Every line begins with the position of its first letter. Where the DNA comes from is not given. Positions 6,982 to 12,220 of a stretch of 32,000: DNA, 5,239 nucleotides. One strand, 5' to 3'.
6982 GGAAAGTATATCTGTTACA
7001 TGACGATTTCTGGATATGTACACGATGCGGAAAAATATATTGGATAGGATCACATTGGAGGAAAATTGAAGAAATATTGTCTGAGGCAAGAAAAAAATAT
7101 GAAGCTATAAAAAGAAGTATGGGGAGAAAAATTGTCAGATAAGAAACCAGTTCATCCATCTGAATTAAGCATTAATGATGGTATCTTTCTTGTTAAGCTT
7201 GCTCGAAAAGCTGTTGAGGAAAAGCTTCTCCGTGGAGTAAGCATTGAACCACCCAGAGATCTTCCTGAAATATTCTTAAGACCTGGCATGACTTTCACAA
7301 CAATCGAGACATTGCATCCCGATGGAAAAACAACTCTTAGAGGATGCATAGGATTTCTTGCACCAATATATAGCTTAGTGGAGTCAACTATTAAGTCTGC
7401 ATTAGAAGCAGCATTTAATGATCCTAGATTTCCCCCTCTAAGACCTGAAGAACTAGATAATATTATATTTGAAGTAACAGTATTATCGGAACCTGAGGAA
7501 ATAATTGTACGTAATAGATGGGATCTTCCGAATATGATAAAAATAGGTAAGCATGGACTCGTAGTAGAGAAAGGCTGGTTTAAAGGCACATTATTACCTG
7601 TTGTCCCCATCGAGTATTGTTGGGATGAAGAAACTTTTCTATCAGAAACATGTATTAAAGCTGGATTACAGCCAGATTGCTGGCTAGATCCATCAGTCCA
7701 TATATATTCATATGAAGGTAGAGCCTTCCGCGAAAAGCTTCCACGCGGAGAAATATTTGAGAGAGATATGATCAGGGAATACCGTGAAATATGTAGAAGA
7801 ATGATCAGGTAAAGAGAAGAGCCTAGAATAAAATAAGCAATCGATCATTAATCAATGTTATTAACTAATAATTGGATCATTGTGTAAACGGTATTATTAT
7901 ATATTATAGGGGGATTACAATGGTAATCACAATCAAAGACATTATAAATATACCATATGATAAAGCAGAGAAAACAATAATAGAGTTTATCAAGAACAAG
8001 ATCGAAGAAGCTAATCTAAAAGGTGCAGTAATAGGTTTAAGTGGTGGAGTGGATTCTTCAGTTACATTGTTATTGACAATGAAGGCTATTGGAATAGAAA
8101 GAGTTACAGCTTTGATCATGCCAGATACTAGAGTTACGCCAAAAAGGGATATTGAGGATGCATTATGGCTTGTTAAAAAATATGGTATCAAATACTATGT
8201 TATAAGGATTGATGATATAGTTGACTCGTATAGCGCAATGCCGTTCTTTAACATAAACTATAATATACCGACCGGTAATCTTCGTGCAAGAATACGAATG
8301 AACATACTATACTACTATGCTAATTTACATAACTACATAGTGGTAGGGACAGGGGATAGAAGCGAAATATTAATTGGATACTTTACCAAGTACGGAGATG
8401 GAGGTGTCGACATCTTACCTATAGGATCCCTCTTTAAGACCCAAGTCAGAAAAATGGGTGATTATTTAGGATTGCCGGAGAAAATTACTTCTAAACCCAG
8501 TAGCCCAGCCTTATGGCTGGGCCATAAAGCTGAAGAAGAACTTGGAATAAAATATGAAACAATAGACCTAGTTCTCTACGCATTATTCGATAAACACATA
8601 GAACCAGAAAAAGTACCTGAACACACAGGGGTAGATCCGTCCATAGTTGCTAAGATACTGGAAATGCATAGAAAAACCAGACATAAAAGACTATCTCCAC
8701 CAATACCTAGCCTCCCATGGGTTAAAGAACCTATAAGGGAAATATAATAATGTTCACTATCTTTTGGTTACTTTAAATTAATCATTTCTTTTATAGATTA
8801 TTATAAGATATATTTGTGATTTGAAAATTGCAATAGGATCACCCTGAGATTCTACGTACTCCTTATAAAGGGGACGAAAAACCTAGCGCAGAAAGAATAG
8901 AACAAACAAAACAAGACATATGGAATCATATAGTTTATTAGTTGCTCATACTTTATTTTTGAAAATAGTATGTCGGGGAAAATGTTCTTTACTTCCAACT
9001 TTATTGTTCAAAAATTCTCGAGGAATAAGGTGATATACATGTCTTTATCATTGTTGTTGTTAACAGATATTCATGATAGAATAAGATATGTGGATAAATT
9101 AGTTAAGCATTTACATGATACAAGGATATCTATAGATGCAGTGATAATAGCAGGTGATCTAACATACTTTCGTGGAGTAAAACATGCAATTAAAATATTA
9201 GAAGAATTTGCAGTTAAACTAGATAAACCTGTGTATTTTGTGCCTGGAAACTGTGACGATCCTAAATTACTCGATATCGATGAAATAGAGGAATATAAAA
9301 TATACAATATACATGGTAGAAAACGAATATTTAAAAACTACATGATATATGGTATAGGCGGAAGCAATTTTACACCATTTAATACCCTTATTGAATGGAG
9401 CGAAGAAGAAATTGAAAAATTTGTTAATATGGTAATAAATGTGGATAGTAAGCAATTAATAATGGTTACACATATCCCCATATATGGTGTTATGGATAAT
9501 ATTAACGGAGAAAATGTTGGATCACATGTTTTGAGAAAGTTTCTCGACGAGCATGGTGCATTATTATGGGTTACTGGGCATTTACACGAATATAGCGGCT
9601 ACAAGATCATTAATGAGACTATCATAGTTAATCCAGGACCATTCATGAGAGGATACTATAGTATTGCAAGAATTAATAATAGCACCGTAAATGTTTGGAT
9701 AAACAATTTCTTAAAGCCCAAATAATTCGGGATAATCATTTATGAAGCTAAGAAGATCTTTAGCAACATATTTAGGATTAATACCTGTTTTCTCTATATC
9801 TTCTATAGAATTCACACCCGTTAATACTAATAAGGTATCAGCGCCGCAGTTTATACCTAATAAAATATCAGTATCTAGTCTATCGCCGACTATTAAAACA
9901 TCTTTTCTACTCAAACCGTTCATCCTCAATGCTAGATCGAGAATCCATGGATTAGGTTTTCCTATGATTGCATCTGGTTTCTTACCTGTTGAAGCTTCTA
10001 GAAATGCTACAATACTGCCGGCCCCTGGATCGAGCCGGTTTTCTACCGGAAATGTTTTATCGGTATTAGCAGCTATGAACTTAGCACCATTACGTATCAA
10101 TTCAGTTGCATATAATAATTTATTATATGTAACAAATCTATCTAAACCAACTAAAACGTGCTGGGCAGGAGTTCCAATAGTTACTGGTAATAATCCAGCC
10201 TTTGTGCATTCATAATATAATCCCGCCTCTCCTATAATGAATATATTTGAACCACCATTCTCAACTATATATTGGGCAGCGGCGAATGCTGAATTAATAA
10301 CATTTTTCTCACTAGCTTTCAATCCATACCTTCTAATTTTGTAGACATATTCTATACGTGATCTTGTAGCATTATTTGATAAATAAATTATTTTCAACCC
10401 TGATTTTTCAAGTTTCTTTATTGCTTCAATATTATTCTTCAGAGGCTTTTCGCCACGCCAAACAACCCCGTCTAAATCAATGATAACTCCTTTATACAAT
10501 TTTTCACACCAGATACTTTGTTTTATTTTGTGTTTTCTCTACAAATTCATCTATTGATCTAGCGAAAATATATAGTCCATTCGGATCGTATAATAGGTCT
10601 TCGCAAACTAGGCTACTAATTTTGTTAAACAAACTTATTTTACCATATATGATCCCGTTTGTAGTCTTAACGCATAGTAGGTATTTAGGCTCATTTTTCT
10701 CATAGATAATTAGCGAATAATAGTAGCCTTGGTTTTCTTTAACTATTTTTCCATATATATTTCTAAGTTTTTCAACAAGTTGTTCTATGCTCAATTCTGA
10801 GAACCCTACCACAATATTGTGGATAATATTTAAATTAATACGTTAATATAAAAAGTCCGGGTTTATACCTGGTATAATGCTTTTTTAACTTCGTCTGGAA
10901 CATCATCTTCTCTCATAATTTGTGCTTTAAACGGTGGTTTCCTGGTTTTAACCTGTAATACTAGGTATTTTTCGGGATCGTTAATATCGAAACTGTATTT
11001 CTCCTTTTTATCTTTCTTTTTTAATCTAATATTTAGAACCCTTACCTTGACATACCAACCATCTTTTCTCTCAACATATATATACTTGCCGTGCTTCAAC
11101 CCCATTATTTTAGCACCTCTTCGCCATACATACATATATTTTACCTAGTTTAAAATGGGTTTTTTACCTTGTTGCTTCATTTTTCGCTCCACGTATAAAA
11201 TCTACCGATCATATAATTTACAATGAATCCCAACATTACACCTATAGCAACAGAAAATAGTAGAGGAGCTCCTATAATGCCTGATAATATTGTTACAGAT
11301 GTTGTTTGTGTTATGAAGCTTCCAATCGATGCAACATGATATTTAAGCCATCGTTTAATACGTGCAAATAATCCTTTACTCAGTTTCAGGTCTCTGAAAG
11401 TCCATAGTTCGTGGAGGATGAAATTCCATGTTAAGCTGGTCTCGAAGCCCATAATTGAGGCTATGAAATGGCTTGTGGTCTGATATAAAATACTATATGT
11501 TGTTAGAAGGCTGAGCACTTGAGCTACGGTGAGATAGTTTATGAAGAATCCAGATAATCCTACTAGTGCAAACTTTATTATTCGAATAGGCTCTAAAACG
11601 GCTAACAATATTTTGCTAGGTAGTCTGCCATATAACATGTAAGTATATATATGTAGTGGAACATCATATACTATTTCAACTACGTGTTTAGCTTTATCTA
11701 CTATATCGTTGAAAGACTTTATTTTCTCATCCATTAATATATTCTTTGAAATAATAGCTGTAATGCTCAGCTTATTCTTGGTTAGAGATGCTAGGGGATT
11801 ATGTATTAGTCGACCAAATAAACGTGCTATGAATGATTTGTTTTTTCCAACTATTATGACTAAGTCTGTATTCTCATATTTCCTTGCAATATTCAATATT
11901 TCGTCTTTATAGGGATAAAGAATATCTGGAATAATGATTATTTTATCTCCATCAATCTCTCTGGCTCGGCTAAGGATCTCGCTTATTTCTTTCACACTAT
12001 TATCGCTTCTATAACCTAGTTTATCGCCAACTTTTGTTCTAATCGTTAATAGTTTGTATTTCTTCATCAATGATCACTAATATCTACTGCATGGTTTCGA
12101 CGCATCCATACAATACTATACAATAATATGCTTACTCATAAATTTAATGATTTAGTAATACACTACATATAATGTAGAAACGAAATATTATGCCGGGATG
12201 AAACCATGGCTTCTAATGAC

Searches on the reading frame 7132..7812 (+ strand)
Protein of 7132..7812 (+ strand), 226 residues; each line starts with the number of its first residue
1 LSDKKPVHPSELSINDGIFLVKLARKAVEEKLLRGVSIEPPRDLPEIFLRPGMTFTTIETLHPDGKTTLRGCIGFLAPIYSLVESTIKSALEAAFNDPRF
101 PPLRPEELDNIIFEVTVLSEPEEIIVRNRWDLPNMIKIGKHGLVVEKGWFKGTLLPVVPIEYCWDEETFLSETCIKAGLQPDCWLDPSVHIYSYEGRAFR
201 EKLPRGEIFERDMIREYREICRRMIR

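Call 50: search_protein_families(library=pfam, proteins=[window:7132-7812:+], max_evalue=0.0001)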
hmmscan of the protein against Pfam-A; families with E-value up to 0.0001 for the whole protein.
window:7132-7812:+ (226 aa): 1 family
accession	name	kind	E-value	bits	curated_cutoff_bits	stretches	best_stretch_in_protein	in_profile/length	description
PF01871.22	AMMECR1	-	6.4e-51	172.6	25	1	21-199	1-168/168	AMMECR1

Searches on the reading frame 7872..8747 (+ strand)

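Call 50: search_protein_families(library=pfam, proteins=[window:7872-8747:+], max_evalue=0.0001)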
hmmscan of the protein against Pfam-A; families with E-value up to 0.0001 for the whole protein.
window:7872-8747:+ (291 aa): 2 families
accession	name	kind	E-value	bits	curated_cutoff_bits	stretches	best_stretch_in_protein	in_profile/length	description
PF02540.23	NAD_synthase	-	4e-76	255.8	21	1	35-276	4-242/242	NAD synthase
PF03054.22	tRNA_Me_trans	-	7.8e-06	26.1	20.6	0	53-114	4-73/202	tRNA methyl transferase HUP domain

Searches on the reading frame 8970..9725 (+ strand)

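Call 50: search_protein_families(library=pfam, proteins=[window:8970-9725:+], max_evalue=0.0001)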
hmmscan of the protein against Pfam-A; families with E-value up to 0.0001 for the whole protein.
window:8970-9725:+ (251 aa): 3 families
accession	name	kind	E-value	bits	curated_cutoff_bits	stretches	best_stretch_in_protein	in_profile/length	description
PF00149.33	Metallophos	-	2.1e-16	61.4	21.5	1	28-208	3-191/191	Calcineurin-like phosphoesterase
PF14582.11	Metallophos_3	-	9e-13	48.6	28.2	1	30-241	10-255/259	Metallophosphoesterase, calcineurin superfamily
PF12850.12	Metallophos_2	-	1.8e-12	48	27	1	27-225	2-135/154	Calcineurin-like phosphoesterase superfamily domain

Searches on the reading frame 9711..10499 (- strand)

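Call 51: search_protein_families(library=pfam, proteins=[window:9711-10499:-], max_evalue=0.0001)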
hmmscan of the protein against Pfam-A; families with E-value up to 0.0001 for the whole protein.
window:9711-10499:- (262 aa): 4 families
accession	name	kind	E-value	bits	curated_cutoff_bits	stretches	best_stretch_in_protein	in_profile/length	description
PF13344.12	Hydrolase_6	-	2.3e-23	82.6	27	1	5-103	1-100/101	Haloacid dehalogenase-like hydrolase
PF13242.12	Hydrolase_like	-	3.1e-22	78.7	22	1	179-250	2-73/75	HAD-hyrolase-like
PF00702.32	Hydrolase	-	2.1e-12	48.3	26.4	1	2-219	1-191/191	haloacid dehalogenase-like hydrolase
PF13419.12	HAD_2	-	4.5e-05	24.1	23.8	0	180-225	134-178/178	Haloacid dehalogenase-like hydrolase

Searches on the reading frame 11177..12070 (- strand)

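Call 51: search_protein_families(library=pfam, proteins=[window:11177-12070:-], max_evalue=0.0001)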
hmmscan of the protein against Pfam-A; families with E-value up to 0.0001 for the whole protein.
window:11177-12070:- (297 aa): 1 family
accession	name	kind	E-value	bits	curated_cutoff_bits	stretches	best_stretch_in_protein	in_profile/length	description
PF04138.20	GtrA_DPMS_TM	-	5.7e-19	68.9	26.1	1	166-294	1-117/117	GtrA/DPMS, transmembrane domain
